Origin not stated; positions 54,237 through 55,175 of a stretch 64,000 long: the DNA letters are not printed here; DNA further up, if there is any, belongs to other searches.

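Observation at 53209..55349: Unusual operon: Hsp20-like protein + proteasome-beta-like Ntn hydrolase + receiver + RsbW-like kinase, next to two hybrid histidine kinases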

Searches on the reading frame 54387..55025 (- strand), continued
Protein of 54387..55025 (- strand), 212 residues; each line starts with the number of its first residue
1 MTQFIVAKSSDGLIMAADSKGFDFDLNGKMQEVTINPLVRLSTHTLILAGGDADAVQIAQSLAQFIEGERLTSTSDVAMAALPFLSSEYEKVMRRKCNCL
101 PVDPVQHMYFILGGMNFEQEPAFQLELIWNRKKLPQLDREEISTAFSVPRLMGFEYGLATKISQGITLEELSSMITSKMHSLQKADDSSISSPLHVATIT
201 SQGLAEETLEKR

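Call 22: fold_search(model_id=the predicted structure, library=pdb)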
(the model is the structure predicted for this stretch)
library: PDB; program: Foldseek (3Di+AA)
matches with E <= 10: 783; with E <= 0.001: 464
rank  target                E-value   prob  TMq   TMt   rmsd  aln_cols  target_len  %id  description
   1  8ypk_S                8.7e-10  1.00  0.61  0.61   5.4       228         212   12  mouse proteasome 20S subunit in complex with compound 1 (released 2024-07-31)
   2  1iru_K                2.2e-09  1.00  0.63  0.67   5.3       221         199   16  Crystal Structure of the mammalian 20S proteasome at 2.75 A resolution (released 2002-05-22)
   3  6rgq_N                2.2e-09  1.00  0.65  0.65   5.2       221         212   18  Human 20S Proteasome (released 2019-09-04)
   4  6e5b_X                2.5e-09  1.00  0.62  0.66   5.9       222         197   16  Human Immunoproteasome 20S particle in complex with compound 1 (released 2019-09-11)
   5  8qys_P                2.5e-09  1.00  0.62  0.63   5.9       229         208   16  Human preholo proteasome 20S core particle (released 2024-02-21)
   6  3unb_2                2.6e-09  1.00  0.63  0.63   4.7       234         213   14  Mouse constitutive 20S proteasome in complex with PR-957 (released 2012-02-29)
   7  6tu3_K                3.1e-09  1.00  0.61  0.65   6.2       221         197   17  Rat 20S proteasome (released 2020-05-13)
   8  6rey_N                3.3e-09  1.00  0.62  0.64   5.8       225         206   18  Human 20S-PA200 Proteasome Complex (released 2019-09-04)
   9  6qm7_N                3.7e-09  1.00  0.66  0.65   4.9       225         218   17  Leishmania tarentolae proteasome 20S subunit complexed with GSK3494245 (released 2019-04-17)
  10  8fz5_N                3.7e-09  1.00  0.64  0.63   5.4       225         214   17  The PI31-free Bovine 20S proteasome (released 2023-07-05)
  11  7dr6_I                3.7e-09  1.00  0.63  0.66   5.3       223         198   16  PA28alpha-beta in complex with immunoproteasome (released 2021-01-20)
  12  8fz5_K                3.9e-09  1.00  0.64  0.67   5.4       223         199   16  The PI31-free Bovine 20S proteasome (released 2023-07-05)
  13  6rgq_M                3.9e-09  1.00  0.62  0.62   5.4       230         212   13  Human 20S Proteasome (released 2019-09-04)
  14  8ypk_W                4.2e-09  1.00  0.65  0.64   5.4       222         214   18  mouse proteasome 20S subunit in complex with compound 1 (released 2024-07-31)
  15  8ysx_T                4.2e-09  1.00  0.62  0.66   6.1       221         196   16  canine immunoproteasome 20S subunit in complex with compound 2 (released 2024-07-31)
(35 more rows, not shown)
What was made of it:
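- On Proteasome-like Ntn hydrolases (PF00227 superfamily): Foldseek gives 464 PDB hits at E<=1e-3, the 50 best shown all being 20S proteasome entries, with TM 0.56-0.67 over about 220 columns (call 22).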

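Call 32: find_encoding_contigs(protein=window:54387-55025:-, flank=3000, max_places=3)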
Protein window:54387-55025:- (212 aa): no gene with exactly this product is on record in the collection.

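Call 33: find_related_loci(query=A1, collection=genome_contigs, flank=5000)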
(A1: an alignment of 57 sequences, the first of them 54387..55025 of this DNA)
Query A1 (212 aa) in genome_contigs; peptide patterns used: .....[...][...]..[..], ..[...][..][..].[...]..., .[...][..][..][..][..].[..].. (x = any residue, [..] = any of these).
106 stretches matched a pattern; 79 encode a relative of the query (tblastn E <= 1e-3); 78 distinct loci.
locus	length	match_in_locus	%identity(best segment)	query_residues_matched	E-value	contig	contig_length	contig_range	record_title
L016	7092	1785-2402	58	1-206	1e-77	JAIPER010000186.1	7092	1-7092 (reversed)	MAG: Desulfohalobiaceae bacterium isolate Tobar18m-G6 Tobar18m-C3973, whole genome shotgun sequence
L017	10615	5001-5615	54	1-204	1e-73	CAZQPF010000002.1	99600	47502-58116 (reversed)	MAG TPA_asm: uncultured Desulfohalobiaceae bacterium isolate SRP141376_co1_364 genome assembly, contig: NODE_525_length_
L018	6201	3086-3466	68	1-127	1e-56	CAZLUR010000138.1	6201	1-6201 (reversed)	MAG TPA_asm: uncultured Desulfohalobiaceae bacterium isolate SRP141376_co2_328 genome assembly, contig: NODE_21431_lengt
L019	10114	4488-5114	42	1-209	3e-55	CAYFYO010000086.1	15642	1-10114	MAG TPA_asm: uncultured Thermodesulfobacteriota bacterium isolate ERP108616_co2_127 genome assembly, contig: NODE_6128_l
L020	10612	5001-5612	43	1-204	6e-54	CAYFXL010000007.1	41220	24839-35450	MAG TPA_asm: uncultured Syntrophobacterales bacterium isolate ERP108616_co2_512 genome assembly, contig: NODE_1072_lengt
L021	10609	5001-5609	41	1-204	2e-53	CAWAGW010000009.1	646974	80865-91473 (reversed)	MAG: uncultured delta proteobacterium isolate MFD02416.bin.2.191 genome assembly, contig: contig_6039, whole genome shot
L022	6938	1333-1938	41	1-202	2e-53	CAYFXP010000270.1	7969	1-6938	MAG TPA_asm: uncultured Syntrophobacterales bacterium isolate ERP108616_co1_46 genome assembly, contig: k119_316113, who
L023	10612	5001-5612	40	1-204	2e-52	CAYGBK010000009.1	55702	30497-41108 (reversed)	MAG TPA_asm: uncultured Thermodesulfobacteriota bacterium isolate ERP108616_co1_309 genome assembly, contig: k119_981813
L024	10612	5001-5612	41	1-204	4e-52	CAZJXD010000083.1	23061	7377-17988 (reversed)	MAG TPA_asm: uncultured Desulfobacteraceae bacterium isolate SRP323688_co1_280 genome assembly, contig: NODE_3811_length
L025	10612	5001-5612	41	1-204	8e-52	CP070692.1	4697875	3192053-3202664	MAG: Deltaproteobacteria bacterium isolate bin617 chromosome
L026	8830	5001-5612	41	1-204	6e-51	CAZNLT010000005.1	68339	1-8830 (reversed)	MAG TPA_asm: uncultured Desulfobacterales bacterium isolate binchicken_co8_349 genome assembly, contig: NODE_265_length_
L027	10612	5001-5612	40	1-204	4e-51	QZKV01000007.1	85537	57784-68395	MAG: Desulfobacteraceae bacterium isolate SURF_4 Ga0104751_1000245, whole genome shotgun sequence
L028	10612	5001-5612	41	1-204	1e-50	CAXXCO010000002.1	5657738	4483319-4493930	MAG: uncultured Desulfatitalea sp. isolate 7cec4d45-42e6-4393-b881-fae3dd02875f genome assembly, contig: contig_2, whole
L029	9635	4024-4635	41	1-204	1e-50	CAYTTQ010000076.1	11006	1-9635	MAG TPA_asm: uncultured Desulfobacterales bacterium isolate binchicken_co17_432 genome assembly, contig: NODE_12899_leng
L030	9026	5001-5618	40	1-206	2e-50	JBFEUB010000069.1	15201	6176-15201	MAG: Desulfobacteria bacterium isolate Mix_mud07.2021.05.48 k141_1486540_length_15201_cov_12.3274, whole genome shotgun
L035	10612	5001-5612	40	1-204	3e-49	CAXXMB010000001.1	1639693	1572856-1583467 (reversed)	MAG: uncultured Desulfatitalea sp. isolate 24a4592a-339c-494a-8bd6-25b06643d142 genome assembly, contig: contig_1, whole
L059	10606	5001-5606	38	1-203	3e-46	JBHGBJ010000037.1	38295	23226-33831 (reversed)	MAG: Thermodesulfobacteriota bacterium isolate SBS.BIN.12 SBSBIN12_contig_37, whole genome shotgun sequence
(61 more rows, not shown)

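Call 35: find_encoding_contigs(protein=P0002, flank=4000, max_places=2)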
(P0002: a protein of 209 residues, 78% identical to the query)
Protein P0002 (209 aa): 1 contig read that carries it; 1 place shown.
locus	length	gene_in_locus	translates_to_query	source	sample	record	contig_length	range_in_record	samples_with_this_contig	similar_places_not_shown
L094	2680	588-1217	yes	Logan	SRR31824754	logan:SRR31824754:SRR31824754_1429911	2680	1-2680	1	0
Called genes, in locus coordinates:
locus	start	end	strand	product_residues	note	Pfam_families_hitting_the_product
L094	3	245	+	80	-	?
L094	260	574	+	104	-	-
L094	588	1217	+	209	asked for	-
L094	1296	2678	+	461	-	?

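Call 36: find_encoding_contigs(protein=P0003, flank=4000, max_places=2)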
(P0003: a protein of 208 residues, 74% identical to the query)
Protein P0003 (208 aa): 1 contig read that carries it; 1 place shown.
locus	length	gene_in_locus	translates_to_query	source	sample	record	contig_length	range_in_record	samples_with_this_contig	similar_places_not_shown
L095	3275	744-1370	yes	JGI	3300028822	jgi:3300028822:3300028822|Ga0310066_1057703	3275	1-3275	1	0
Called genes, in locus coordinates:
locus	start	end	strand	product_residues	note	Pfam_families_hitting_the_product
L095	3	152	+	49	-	?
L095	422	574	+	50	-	PF06397:Desulfoferrod_N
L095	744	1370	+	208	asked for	-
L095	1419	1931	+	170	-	-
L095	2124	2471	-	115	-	PF01627:Hpt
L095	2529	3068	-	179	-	PF00027:cNMP_binding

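Call 37: find_encoding_contigs(protein=P0005, flank=4000, max_places=2)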
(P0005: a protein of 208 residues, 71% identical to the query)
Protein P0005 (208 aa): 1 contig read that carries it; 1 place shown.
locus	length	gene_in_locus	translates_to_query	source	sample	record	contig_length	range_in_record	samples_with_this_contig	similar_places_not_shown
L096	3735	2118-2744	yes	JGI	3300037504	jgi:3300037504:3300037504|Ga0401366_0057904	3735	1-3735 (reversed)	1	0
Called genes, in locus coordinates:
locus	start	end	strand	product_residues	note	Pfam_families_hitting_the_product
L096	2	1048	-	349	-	?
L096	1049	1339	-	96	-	-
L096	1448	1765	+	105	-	-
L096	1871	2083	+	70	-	-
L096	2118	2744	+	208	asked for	-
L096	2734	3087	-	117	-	-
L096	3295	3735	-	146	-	?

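Call 60: search_protein_representatives(alignment_id=A1)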
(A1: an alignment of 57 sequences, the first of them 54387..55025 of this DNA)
Query: 57 sequences, 208 profile positions. Proteins with E-value up to 0.001 (for the whole library): 210; up to 1e-10: 122; up to 1e-30: 28. The best 150 are listed.
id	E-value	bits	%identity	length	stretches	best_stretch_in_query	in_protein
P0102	1.9e-93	328.1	-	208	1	1-207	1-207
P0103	3.3e-88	311.0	-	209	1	1-207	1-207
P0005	9.2e-81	286.6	-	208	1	1-205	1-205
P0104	3.6e-70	252.0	-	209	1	1-206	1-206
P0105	1.0e-68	247.3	-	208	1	1-206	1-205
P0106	5.0e-62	225.4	-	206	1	1-205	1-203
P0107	1.6e-58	213.9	-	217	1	1-137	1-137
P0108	4.0e-58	212.7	-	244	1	33-177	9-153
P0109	2.2e-56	207.0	-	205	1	1-206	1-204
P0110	6.1e-55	202.3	-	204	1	1-205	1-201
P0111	4.4e-52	192.9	-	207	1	1-205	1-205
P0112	1.1e-47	178.5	-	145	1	68-205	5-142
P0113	5.1e-43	163.3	-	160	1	1-111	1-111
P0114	5.2e-41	156.7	-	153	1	1-99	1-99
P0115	1.8e-39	151.8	-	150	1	1-108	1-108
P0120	2.0e-33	132.0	-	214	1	1-206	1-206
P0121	2.9e-33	131.5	-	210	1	1-205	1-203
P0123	7.8e-33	130.1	-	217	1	1-205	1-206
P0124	1.0e-31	126.4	-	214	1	1-205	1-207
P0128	8.8e-31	123.3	-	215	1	1-205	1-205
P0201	1.3e-13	67.2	-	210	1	1-205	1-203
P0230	1.4e-09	54.1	-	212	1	1-207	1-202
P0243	5.3e-08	48.9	-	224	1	1-205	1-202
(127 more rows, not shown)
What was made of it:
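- All full-length family members align from residue 1 (call 60).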

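Call 70: search_protein_families(library=padloc, proteins=[window:54387-55025:-], max_evalue=0.01)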
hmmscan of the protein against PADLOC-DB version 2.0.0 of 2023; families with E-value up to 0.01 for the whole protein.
window:54387-55025:- (212 aa): 0 families

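Call 71: search_protein_families(library=pfam, proteins=[P0120, P0201, P0230, P0243], max_evalue=0.1)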
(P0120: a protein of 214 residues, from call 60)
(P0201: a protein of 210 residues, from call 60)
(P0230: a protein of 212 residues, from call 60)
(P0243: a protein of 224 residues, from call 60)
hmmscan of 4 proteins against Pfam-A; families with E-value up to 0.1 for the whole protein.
P0120 (214 aa): 1 family
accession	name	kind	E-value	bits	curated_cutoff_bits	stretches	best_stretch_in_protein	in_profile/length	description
PF00227.31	Proteasome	-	0.0028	17.8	22.4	1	4-51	7-52/189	Proteasome subunit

P0201 (210 aa): 1 family
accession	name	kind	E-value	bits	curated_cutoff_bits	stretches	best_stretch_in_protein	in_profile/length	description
PF00227.31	Proteasome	-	0.042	13.9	22.4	0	5-69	8-72/189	Proteasome subunit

P0230 (212 aa): 1 family
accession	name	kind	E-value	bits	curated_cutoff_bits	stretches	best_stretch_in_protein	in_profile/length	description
PF00227.31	Proteasome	-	4.3e-10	40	22.4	1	4-73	7-74/189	Proteasome subunit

P0243 (224 aa): 2 families
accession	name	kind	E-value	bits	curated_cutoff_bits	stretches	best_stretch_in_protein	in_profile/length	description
PF00227.31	Proteasome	-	2.7e-11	43.9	22.4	1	4-194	7-187/189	Proteasome subunit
PF03439.18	Spt5-NGN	-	0.0028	18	22.4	0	94-121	44-71/84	Early transcription elongation factor of RNA pol II, NGN section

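Call 77: search_protein_families(library=pfam, proteins=[L035:3335-4768:+, L059:5609-6430:-, L095:1419-1931:+, L096:2734-3087:-], max_evalue=0.001)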
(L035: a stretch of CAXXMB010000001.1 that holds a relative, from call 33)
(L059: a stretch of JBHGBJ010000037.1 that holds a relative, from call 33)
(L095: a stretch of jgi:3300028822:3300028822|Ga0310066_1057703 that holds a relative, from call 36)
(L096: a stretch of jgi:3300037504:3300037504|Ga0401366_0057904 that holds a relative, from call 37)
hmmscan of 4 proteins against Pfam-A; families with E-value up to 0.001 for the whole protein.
L035:3335-4768:+ (477 aa): 12 families
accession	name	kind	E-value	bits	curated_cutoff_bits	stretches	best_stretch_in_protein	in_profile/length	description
PF12002.13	MgsA_C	-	2.3e-70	236.3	27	1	300-465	1-166/167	MgsA AAA+ ATPase C terminal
PF16193.11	AAA_assoc_2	-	9.2e-25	87.2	34.3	1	215-299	3-81/81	AAA C-terminal domain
PF00004.35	AAA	-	3.4e-17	63.6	21.2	1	79-191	1-130/131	ATPase family associated with various cellular activities (AAA)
PF05496.18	RuvB_N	-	3.1e-14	53.5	27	1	46-163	1-114/159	Holliday junction DNA helicase RuvB P-loop domain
PF13401.12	AAA_22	-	2.9e-05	24.8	27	0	79-131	8-64/130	AAA domain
PF13191.12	AAA_16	-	3.8e-05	24.7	32.6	0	69-101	17-49/167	AAA ATPase domain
PF00158.32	Sigma54_activat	-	9e-05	22.7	20.2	0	135-180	95-141/168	Sigma-54 interaction domain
PF20720.3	nSTAND3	-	0.00012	22.3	27.2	1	79-142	20-74/155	Novel STAND NTPase 3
PF01078.27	Mg_chelatase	-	0.00012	21.9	20.3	0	78-97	24-43/207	Magnesium chelatase, subunit ChlI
PF13173.12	AAA_14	-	0.00026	21.4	27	1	79-150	5-79/129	AAA domain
PF07728.20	AAA_5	-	0.00051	20.5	22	0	79-99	2-22/139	AAA domain (dynein-related subfamily)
PF13207.12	AAA_17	-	0.00088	20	27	0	83-118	2-37/136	AAA domain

L059:5609-6430:- (273 aa): 1 family
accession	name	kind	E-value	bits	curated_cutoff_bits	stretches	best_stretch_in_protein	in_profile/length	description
PF00850.24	Hist_deacetyl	-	2e-40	139.4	27.9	2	52-179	14-170/298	Histone deacetylase domain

L095:1419-1931:+ (170 aa): 0 families

L096:2734-3087:- (117 aa): 0 families

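Call 78: list_cluster_members(proteins=[P0102, P0103, P0104, P0105, P0106, P0120, P0121, P0123, P0124, P0128])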
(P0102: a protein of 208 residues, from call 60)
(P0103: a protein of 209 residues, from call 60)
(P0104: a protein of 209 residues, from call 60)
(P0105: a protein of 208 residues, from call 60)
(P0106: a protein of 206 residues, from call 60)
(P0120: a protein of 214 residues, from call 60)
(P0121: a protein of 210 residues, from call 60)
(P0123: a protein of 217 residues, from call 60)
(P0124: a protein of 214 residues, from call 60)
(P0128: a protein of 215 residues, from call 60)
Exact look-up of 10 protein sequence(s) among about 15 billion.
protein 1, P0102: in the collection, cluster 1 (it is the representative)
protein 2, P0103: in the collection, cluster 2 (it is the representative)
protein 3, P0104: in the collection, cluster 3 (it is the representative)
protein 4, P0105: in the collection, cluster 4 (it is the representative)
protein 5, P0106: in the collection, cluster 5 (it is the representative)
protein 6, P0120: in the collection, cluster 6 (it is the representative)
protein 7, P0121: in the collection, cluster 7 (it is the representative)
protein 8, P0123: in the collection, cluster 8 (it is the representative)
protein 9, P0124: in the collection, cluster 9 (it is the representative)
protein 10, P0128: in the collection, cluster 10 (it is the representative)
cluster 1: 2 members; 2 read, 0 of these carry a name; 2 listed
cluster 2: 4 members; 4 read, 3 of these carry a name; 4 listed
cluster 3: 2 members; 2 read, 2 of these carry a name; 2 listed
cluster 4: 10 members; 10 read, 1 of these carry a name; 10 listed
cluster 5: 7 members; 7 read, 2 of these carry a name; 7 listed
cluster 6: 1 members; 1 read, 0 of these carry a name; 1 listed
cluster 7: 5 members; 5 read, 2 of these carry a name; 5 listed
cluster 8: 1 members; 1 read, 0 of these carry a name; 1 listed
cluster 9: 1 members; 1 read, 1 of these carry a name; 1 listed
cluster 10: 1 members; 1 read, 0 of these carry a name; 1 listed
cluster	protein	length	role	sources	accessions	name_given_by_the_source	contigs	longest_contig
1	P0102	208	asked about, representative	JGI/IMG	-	-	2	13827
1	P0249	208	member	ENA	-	-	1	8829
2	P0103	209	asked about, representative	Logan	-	-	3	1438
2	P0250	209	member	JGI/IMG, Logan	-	hypothetical protein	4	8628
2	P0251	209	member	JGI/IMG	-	hypothetical protein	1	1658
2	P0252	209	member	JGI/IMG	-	hypothetical protein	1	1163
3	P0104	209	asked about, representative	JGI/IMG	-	hypothetical protein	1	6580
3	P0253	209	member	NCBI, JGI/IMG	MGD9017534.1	MAG: hypothetical protein PVH30_09135 [Desulfobacterales bacterium] | hypothetical protein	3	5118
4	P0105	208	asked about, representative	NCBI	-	-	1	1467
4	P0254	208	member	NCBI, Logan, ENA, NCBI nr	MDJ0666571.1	MAG: hypothetical protein QNJ61_04815 [Desulfobacterales bacterium] | hypothetical protein [Desulfobacterales bacterium]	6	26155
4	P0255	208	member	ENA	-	-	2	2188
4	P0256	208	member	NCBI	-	-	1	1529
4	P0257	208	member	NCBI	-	-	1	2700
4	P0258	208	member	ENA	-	-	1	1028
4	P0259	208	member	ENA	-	-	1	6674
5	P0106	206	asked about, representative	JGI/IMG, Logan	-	hypothetical protein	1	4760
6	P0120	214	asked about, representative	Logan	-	-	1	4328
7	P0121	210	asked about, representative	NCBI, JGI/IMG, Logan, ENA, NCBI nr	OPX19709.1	MAG: hypothetical protein BZ151_07770 [Desulfobacca sp. 4484_104]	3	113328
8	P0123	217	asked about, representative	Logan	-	-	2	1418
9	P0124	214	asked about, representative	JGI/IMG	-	hypothetical protein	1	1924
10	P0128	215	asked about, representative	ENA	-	-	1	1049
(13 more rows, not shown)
